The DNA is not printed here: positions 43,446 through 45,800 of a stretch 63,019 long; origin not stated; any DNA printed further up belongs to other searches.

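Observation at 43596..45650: Complete dUTPase fused in-frame to methionyl-tRNA synthetase under a Met T-box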

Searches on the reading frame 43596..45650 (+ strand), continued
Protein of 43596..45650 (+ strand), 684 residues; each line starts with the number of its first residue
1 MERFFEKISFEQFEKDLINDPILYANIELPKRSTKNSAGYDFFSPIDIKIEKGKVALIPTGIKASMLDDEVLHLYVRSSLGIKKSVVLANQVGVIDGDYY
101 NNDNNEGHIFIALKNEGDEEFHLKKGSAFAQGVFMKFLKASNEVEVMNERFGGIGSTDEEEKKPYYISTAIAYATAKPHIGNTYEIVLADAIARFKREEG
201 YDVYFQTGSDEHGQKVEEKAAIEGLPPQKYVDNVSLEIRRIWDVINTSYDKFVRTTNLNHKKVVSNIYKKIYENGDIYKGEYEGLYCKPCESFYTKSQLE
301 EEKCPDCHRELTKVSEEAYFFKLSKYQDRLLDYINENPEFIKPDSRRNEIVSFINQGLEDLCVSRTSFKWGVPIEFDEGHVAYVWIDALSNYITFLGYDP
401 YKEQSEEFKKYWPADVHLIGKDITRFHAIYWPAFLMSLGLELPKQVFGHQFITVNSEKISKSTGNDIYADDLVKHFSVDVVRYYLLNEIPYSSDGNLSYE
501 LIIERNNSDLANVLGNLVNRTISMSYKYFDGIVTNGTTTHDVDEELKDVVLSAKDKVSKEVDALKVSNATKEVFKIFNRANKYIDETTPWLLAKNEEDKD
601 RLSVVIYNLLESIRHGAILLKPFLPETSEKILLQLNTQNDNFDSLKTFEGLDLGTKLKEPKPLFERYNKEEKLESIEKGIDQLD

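Call 9: find_encoding_contigs(protein=P0003, flank=6000, max_places=3)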
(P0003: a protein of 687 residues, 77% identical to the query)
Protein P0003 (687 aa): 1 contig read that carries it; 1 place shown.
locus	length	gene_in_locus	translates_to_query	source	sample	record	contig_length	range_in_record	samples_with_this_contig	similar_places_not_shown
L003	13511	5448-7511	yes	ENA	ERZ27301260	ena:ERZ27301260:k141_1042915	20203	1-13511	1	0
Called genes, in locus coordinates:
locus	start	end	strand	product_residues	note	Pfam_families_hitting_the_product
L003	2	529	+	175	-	?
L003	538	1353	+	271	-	PF00590:TP_methylase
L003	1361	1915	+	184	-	PF01195:Pept_tRNA_hydro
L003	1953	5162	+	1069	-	PF17757:UvrB_inter, PF02559:CarD_TRCF_RID, PF00270:DEAD, PF04851:ResIII, PF00271:Helicase_C, PF03461:TRCF (weak)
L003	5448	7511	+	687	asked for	PF00692:dUTPase, PF01921:tRNA-synt_1f (faint), PF00133:tRNA-synt_1, PF01406:tRNA-synt_1e (faint), PF09334:tRNA-synt_1g, PF00133:tRNA-synt_1, PF19303:Anticodon_3, PF08264:Anticodon_1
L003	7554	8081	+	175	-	-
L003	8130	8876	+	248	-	PF01026:TatD_DNase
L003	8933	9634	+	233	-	-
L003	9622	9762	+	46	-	-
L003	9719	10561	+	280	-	PF00398:RrnaAD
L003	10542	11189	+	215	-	PF03167:UDG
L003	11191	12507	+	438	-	PF01171:ATP_bind_3, PF11734:TilS_C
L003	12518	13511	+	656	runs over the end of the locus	PF06480:FtsH_ext, PF13191:AAA_16 (faint), PF00004:AAA, PF07728:AAA_5 (faint), PF17862:AAA_lid_3, PF01434:Peptidase_M41, PF07498:Rho_N (weak)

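Call 10: find_encoding_contigs(protein=P0005, flank=6000, max_places=2)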
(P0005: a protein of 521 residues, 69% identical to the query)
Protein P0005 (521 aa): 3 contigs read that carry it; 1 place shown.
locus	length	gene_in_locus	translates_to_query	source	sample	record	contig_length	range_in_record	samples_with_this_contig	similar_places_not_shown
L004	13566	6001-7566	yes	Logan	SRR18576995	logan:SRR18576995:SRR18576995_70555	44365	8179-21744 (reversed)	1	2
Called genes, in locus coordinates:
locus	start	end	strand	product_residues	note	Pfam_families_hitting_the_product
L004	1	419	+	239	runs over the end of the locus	PF05971:Methyltransf_10, PF06325:PrmA (weak), PF02384:N6_Mtase (weak), PF05175:MTS, PF07669:Eco57I (weak), PF12847:Methyltransf_18 (weak), PF13847:Methyltransf_31, PF13649:Methyltransf_25 (weak), +1 more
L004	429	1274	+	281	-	PF00590:TP_methylase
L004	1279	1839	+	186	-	PF01195:Pept_tRNA_hydro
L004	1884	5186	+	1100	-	PF17757:UvrB_inter, PF02559:CarD_TRCF_RID, PF04851:ResIII, PF00270:DEAD, PF00271:Helicase_C, PF03461:TRCF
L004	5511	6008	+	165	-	PF00692:dUTPase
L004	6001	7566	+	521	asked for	PF00133:tRNA-synt_1, PF01406:tRNA-synt_1e (weak), PF01921:tRNA-synt_1f (faint), PF09334:tRNA-synt_1g, PF00133:tRNA-synt_1, PF19303:Anticodon_3, PF08264:Anticodon_1 (weak)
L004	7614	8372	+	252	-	PF01026:TatD_DNase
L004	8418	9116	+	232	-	-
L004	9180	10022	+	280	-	PF00398:RrnaAD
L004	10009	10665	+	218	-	PF03167:UDG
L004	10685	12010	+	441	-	PF01171:ATP_bind_3, PF11734:TilS_C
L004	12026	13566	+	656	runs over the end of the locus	PF06480:FtsH_ext (weak), PF00004:AAA, PF17862:AAA_lid_3, PF01434:Peptidase_M41, PF07498:Rho_N (faint)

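Call 11: find_encoding_contigs(protein=P0016, flank=6000, max_places=2)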
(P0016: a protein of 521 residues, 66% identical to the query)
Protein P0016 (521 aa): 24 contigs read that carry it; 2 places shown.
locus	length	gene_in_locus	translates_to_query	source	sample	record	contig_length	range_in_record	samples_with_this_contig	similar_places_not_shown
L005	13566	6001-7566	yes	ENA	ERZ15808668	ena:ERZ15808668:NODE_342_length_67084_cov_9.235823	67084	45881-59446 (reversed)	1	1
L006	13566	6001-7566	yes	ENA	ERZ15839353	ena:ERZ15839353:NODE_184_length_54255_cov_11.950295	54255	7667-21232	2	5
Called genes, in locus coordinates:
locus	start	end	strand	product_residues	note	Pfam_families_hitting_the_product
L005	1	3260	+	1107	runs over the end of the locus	PF17757:UvrB_inter, PF02559:CarD_TRCF_RID, PF04851:ResIII, PF00270:DEAD, PF00271:Helicase_C, PF03461:TRCF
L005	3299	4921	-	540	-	PF01368:DHH, PF00571:CBS (faint), PF07085:DRTGG, PF02833:DHHA2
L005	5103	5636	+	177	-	PF04014:MazE_antitoxin, PF15714:SpoVT_C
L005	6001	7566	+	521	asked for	PF00133:tRNA-synt_1, PF01406:tRNA-synt_1e (faint), PF01921:tRNA-synt_1f (faint), PF09334:tRNA-synt_1g, PF00133:tRNA-synt_1, PF08264:Anticodon_1, PF19303:Anticodon_3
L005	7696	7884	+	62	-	-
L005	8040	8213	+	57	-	-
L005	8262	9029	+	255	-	PF01026:TatD_DNase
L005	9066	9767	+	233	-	-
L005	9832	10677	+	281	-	PF00398:RrnaAD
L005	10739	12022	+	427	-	PF01235:Na_Ala_symp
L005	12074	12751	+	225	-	PF03167:UDG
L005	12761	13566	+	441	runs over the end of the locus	PF01171:ATP_bind_3, PF11734:TilS_C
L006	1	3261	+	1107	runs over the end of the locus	PF17757:UvrB_inter, PF02559:CarD_TRCF_RID, PF04851:ResIII, PF00270:DEAD, PF00271:Helicase_C, PF03461:TRCF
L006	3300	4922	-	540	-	PF01368:DHH, PF00571:CBS (faint), PF07085:DRTGG, PF02833:DHHA2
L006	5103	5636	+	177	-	PF04014:MazE_antitoxin, PF15714:SpoVT_C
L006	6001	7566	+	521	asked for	PF00133:tRNA-synt_1, PF01406:tRNA-synt_1e (faint), PF01921:tRNA-synt_1f (faint), PF09334:tRNA-synt_1g, PF00133:tRNA-synt_1, PF08264:Anticodon_1, PF19303:Anticodon_3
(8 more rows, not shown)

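Call 12: find_encoding_contigs(protein=P0042, flank=6000, max_places=2)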
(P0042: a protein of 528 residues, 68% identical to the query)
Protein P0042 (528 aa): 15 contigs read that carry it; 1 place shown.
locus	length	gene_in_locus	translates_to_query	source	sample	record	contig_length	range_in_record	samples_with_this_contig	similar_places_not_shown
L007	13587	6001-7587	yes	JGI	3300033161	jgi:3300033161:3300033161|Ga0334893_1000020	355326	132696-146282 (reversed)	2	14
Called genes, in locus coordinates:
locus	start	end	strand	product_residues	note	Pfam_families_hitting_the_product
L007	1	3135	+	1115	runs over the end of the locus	PF17757:UvrB_inter, PF02559:CarD_TRCF_RID, PF00270:DEAD, PF00271:Helicase_C, PF03461:TRCF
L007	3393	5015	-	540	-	PF01368:DHH, PF00571:CBS (weak), PF07085:DRTGG, PF00571:CBS (weak), PF02833:DHHA2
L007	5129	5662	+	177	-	PF04014:MazE_antitoxin, PF15714:SpoVT_C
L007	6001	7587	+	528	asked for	PF00133:tRNA-synt_1, PF01406:tRNA-synt_1e (weak), PF01921:tRNA-synt_1f (faint), PF09334:tRNA-synt_1g, PF00133:tRNA-synt_1, PF08264:Anticodon_1 (weak), PF19303:Anticodon_3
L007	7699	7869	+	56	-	-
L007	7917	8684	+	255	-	PF01026:TatD_DNase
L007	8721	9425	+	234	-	-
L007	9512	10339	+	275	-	PF00398:RrnaAD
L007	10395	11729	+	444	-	PF01235:Na_Ala_symp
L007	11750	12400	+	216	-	PF03167:UDG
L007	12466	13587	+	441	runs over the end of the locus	PF01171:ATP_bind_3, PF11734:TilS_C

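Call 18: find_related_loci(query=A3, collection=genome_contigs, flank=4000)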
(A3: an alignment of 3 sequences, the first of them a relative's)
Query A3 (684 aa) in genome_contigs; peptide patterns used: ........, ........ (x = any residue, [..] = any of these).
319 stretches matched a pattern; 229 encode a relative of the query (tblastn E <= 1e-3); the best 80 are kept; 80 distinct loci.
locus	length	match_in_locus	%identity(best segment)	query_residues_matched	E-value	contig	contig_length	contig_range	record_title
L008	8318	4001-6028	77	1-676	0e+0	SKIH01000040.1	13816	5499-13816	MAG: Bacilli bacterium isolate CSBr16_55 CSBr16-4342, whole genome shotgun sequence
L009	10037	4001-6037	64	3-676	0e+0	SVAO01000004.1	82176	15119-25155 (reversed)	MAG: Bacillota bacterium isolate SIG204 NODE_7254_length_82176_cov_7.295324, whole genome shotgun sequence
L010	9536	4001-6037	61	1-676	0e+0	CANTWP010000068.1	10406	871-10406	MAG: uncultured Bacilli bacterium isolate dsm_us_coassembly__bin58 genome assembly, contig: dsm_us_coassembly__k59_17355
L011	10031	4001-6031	60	3-676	0e+0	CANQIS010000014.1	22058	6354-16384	MAG: uncultured Bacilli bacterium isolate Lapin-027__bin63 genome assembly, contig: Lapin-027__NODE_2090_length_22058_co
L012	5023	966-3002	60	3-677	0e+0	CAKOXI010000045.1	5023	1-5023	MAG: uncultured Bacilli bacterium isolate REFINED_METABAT215_TOP10_CONTIGS_1500_ASSEMBLY_K77_MERGED__Hadza_MoBio_hadza-E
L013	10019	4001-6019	59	3-677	0e+0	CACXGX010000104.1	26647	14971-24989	MAG: uncultured Erysipelotrichaceae bacterium isolate RUG11250 genome assembly, contig: RUG11250_asm_104, whole genome s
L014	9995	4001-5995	54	3-666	0e+0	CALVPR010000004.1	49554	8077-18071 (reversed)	MAG: uncultured Bacilli bacterium isolate BRZ_EF__bin109 genome assembly, contig: BRZ_EF__NODE_1046_length_49554_cov_10.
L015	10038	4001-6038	65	1-676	0e+0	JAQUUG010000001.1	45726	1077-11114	MAG: Bacilli bacterium isolate STD2_138 NODE_2705_length_45726_cov_4.083949_Sandtown_D2, whole genome shotgun sequence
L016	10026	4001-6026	65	3-676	0e+0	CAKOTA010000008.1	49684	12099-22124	MAG: uncultured Bacilli bacterium isolate REFINED_METABAT215_TOP10_CONTIGS_1500_ASSEMBLY_K77_MERGED__Hadza_MoBio_hadza-E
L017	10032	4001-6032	65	1-674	0e+0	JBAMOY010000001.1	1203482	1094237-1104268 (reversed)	MAG: Bacilli bacterium isolate contig_25558.circular contig_25558, whole genome shotgun sequence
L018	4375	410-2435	65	3-676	0e+0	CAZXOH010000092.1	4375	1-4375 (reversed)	MAG TPA_asm: uncultured Muribaculaceae bacterium isolate binchicken_co323_76 genome assembly, contig: NODE_23344_length_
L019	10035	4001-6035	63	1-676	0e+0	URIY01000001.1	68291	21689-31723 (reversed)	uncultured Tenericutes bacterium isolate UMGS1045 genome assembly, contig: NODE_250_length_68291_cov_16.023624, whole ge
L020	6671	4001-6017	63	1-669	0e+0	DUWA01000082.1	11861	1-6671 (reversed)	MAG TPA_asm: Mycoplasmatota bacterium isolate AS08sgBPME_99 118669_AS08, whole genome shotgun sequence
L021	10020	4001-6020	65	3-676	0e+0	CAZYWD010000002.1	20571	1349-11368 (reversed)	MAG TPA_asm: uncultured Muribaculaceae bacterium isolate SRP192927_co4_189 genome assembly, contig: NODE_5065_length_205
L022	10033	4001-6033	63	3-676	0e+0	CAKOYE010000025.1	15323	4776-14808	MAG: uncultured Bacilli bacterium isolate REFINED_METABAT215_TOP10_CONTIGS_1500_ASSEMBLY_K77_MERGED__Hadza_PheChl_Fiber-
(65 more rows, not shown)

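Call 37: find_related_loci(query=A3, collection=metagenome_contigs, flank=1500)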
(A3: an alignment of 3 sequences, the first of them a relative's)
Query A3 (684 aa) in metagenome_contigs; peptide patterns used: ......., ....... (x = any residue, [..] = any of these).
600 stretches matched a pattern (row limit reached: there are more); 537 encode a relative of the query (tblastn E <= 1e-3); the best 80 are kept; 80 distinct loci.
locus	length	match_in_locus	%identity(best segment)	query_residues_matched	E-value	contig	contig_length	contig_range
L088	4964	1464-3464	62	3-666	0e+0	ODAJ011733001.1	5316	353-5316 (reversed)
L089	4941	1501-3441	56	26-666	0e+0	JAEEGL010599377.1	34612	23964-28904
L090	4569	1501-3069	61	162-678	0e+0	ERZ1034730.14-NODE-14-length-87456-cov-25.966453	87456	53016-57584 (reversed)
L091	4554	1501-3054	61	161-676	0e+0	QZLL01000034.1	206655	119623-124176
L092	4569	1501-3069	61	162-678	0e+0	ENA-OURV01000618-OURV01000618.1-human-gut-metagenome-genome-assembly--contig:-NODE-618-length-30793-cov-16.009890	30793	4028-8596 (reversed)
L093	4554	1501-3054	61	161-676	0e+0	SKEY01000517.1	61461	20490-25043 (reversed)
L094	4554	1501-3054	61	161-676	0e+0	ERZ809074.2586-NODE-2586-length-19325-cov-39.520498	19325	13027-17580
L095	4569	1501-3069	61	162-678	0e+0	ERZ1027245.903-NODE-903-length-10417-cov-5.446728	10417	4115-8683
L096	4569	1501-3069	61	162-678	0e+0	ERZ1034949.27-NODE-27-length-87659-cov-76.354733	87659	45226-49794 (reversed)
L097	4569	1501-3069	60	162-678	0e+0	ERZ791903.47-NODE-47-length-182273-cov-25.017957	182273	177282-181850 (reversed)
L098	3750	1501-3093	60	148-678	0e+0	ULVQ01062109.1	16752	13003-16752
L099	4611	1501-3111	59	140-678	0e+0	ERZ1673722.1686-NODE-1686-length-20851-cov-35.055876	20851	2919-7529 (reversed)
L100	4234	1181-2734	61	162-678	0e+0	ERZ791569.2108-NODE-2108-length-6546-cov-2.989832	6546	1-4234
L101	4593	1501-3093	60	148-678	0e+0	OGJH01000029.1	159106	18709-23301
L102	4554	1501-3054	61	162-678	0e+0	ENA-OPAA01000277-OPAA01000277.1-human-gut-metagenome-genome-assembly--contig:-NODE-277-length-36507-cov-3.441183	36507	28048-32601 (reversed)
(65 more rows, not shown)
